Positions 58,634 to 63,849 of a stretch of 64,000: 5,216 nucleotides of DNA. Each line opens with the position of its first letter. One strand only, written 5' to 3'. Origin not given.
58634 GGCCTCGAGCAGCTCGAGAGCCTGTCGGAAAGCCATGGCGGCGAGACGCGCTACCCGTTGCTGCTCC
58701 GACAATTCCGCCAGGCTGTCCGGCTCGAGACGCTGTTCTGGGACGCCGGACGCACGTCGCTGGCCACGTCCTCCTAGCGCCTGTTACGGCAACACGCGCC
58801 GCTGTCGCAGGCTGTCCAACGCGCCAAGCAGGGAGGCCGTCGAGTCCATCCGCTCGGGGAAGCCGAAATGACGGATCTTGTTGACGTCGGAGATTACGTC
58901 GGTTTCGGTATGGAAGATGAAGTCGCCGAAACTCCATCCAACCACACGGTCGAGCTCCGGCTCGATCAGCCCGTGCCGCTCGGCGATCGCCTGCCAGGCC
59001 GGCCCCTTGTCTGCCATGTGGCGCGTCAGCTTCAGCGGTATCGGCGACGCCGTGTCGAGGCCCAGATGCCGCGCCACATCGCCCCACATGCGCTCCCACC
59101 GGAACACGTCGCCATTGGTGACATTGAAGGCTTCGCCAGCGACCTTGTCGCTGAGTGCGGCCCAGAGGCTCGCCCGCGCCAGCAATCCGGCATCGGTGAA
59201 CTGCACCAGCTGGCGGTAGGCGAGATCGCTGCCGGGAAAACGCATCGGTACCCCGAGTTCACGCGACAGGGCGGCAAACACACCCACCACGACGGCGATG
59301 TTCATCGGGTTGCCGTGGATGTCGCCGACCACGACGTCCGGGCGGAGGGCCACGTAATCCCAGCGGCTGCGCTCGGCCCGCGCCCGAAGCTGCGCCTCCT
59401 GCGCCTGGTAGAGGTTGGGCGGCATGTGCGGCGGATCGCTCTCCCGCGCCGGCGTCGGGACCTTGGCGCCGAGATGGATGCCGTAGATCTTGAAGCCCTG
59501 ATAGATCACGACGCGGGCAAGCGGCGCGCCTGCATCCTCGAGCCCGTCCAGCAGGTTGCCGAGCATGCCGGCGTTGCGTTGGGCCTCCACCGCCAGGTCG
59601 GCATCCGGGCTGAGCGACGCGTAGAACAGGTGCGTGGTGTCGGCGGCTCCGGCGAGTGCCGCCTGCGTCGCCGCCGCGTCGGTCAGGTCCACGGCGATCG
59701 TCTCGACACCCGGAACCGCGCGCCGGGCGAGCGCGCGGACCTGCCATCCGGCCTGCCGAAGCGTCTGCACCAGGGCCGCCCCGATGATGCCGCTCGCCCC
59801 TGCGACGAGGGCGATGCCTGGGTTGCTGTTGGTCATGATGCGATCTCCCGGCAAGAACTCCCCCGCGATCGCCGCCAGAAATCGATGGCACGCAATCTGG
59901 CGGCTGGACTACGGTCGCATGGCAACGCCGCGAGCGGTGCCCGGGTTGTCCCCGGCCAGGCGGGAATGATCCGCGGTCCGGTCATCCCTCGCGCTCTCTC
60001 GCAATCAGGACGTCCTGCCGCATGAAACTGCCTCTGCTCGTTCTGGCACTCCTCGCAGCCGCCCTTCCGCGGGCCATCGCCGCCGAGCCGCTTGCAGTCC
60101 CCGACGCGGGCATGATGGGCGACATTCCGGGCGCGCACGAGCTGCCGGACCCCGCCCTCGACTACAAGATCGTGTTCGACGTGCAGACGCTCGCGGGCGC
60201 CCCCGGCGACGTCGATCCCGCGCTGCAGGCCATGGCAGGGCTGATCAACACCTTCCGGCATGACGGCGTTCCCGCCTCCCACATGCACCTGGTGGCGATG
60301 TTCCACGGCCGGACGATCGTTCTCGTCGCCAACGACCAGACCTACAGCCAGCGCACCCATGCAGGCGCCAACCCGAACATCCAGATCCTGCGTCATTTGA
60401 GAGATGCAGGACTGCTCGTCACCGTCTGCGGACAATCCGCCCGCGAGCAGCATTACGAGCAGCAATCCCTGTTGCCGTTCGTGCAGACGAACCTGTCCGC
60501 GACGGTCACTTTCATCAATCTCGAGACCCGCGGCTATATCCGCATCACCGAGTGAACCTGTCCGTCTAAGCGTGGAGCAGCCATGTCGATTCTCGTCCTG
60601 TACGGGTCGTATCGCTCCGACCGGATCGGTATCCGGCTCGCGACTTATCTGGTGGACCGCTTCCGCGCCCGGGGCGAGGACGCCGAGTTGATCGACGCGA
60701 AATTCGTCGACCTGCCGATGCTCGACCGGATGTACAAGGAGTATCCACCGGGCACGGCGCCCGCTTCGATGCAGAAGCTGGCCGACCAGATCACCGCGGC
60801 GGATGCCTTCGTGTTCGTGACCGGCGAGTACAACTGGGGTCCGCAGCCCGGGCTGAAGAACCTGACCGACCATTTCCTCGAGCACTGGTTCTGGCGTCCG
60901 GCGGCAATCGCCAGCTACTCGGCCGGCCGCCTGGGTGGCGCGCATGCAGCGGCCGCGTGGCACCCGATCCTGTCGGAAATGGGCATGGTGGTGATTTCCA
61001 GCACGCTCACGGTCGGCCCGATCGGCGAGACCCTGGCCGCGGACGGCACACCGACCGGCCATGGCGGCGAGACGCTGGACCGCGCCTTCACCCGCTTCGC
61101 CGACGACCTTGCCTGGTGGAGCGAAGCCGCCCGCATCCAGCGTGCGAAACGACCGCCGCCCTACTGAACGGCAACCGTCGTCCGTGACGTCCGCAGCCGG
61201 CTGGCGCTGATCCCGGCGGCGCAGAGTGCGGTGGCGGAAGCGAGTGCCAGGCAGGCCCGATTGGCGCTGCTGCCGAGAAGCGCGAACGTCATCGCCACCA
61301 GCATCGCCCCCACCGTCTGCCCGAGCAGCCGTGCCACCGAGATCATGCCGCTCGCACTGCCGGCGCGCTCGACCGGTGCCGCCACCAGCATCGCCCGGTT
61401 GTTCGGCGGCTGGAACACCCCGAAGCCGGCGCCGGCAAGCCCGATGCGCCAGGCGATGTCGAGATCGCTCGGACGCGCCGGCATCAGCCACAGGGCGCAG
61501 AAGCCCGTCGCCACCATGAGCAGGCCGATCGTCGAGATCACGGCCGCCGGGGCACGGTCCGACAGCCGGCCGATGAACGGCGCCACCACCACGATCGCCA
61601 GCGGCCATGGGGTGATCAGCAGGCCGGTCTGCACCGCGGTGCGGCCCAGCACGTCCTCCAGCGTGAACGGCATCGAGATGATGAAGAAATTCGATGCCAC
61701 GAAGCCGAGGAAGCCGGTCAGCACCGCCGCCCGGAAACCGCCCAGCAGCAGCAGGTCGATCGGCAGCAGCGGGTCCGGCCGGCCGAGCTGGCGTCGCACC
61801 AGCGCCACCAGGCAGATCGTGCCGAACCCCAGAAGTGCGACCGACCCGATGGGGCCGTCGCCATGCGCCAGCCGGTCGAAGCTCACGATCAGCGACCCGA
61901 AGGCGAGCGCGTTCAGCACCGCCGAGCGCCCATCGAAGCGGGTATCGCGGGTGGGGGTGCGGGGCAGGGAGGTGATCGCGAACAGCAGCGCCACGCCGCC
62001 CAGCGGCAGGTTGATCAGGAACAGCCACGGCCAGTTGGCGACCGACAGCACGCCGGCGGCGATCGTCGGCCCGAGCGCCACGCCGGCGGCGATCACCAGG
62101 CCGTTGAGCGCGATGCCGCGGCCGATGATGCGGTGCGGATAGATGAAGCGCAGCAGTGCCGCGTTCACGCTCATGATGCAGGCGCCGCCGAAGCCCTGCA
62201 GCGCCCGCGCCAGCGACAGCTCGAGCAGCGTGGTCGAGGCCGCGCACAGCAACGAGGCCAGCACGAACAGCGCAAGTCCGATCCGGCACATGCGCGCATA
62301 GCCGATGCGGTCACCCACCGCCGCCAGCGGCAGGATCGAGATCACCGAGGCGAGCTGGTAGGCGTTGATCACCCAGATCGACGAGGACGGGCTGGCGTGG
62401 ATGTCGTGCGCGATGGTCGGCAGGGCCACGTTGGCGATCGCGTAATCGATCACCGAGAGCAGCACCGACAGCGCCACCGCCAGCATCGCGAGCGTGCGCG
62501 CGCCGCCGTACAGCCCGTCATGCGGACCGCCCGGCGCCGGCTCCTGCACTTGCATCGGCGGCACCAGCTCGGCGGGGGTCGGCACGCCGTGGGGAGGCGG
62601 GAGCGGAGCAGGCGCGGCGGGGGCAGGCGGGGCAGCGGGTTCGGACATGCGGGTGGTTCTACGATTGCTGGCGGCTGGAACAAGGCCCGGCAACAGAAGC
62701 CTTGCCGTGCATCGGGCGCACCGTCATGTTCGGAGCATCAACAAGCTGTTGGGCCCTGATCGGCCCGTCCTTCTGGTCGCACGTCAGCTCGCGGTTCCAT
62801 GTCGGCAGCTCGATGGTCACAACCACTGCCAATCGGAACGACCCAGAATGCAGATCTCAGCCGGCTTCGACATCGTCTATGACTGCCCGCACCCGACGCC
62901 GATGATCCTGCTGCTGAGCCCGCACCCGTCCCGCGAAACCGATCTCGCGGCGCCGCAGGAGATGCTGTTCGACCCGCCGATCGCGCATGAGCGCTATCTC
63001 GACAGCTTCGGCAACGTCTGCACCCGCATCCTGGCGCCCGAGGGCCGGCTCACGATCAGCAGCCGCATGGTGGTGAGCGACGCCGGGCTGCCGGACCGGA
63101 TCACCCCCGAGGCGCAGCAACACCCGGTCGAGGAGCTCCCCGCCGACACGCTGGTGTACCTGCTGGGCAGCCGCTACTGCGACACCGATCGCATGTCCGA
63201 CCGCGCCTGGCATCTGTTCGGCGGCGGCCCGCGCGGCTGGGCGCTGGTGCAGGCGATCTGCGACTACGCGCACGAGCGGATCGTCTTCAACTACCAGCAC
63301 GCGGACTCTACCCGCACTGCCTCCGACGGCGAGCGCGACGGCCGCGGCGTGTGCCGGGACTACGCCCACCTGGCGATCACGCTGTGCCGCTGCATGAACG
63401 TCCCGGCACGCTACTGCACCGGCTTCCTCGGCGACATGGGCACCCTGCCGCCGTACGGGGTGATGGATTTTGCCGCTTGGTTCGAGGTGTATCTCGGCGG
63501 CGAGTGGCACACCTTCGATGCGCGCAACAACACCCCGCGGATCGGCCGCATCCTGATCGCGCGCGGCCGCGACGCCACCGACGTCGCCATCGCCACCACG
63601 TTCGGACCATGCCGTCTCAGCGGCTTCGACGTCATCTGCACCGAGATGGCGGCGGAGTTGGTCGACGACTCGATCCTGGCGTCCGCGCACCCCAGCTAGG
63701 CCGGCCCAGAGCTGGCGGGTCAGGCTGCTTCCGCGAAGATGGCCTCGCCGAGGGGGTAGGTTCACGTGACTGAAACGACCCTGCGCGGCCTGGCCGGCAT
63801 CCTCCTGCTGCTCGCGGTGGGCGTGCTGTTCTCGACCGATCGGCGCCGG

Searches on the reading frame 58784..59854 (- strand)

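Call 65: search_protein_families(library=pfam, proteins=[window:58784-59854:-], max_evalue=0.0001)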
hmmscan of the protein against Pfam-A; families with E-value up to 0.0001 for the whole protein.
window:58784-59854:- (356 aa): 4 families
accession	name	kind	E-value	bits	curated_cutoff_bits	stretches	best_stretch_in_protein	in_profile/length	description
PF22917.2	PRISE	-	1.3e-24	87.4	27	1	70-356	80-394/394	PRISE-like Rossmann-fold domain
PF01370.27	Epimerase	-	4.9e-13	49.5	20.9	1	15-245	1-239/240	NAD dependent epimerase/dehydratase family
PF13460.12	NAD_binding_10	-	7.1e-08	33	27.2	1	19-174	1-145/184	NAD(P)H-binding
PF05368.20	NmrA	-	1.3e-05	25.4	27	1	16-71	6-71/298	NmrA-like family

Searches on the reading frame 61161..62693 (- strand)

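Call 65: search_protein_families(library=pfam, proteins=[window:61161-62693:-], max_evalue=0.0001)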
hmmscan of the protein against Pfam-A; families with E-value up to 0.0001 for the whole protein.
window:61161-62693:- (510 aa): 1 family
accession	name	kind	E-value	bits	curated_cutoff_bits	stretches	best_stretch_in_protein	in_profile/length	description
PF07690.21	MFS_1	-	1.6e-48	165.9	33.4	1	74-463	2-347/347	Major Facilitator Superfamily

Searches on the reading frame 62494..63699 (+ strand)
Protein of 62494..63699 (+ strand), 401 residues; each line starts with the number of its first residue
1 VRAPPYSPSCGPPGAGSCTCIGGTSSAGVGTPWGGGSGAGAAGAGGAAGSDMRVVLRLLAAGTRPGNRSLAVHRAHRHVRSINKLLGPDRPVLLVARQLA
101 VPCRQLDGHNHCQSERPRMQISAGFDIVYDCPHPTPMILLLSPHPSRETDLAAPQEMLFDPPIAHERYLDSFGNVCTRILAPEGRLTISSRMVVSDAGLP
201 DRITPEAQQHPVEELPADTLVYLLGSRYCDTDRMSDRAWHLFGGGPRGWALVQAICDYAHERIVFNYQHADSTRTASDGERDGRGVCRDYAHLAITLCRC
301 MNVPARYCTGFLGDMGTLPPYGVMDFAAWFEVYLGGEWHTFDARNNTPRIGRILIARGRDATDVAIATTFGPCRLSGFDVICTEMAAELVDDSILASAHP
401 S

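Call 65: search_protein_families(library=pfam, proteins=[window:62494-63699:+], max_evalue=0.0001)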
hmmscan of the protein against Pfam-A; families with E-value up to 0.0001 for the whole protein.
window:62494-63699:+ (401 aa): 1 family
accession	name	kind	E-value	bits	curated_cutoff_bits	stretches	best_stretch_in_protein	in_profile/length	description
PF01841.26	Transglut_core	-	9.3e-17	61.7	23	1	252-343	18-108/108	Transglutaminase-like superfamily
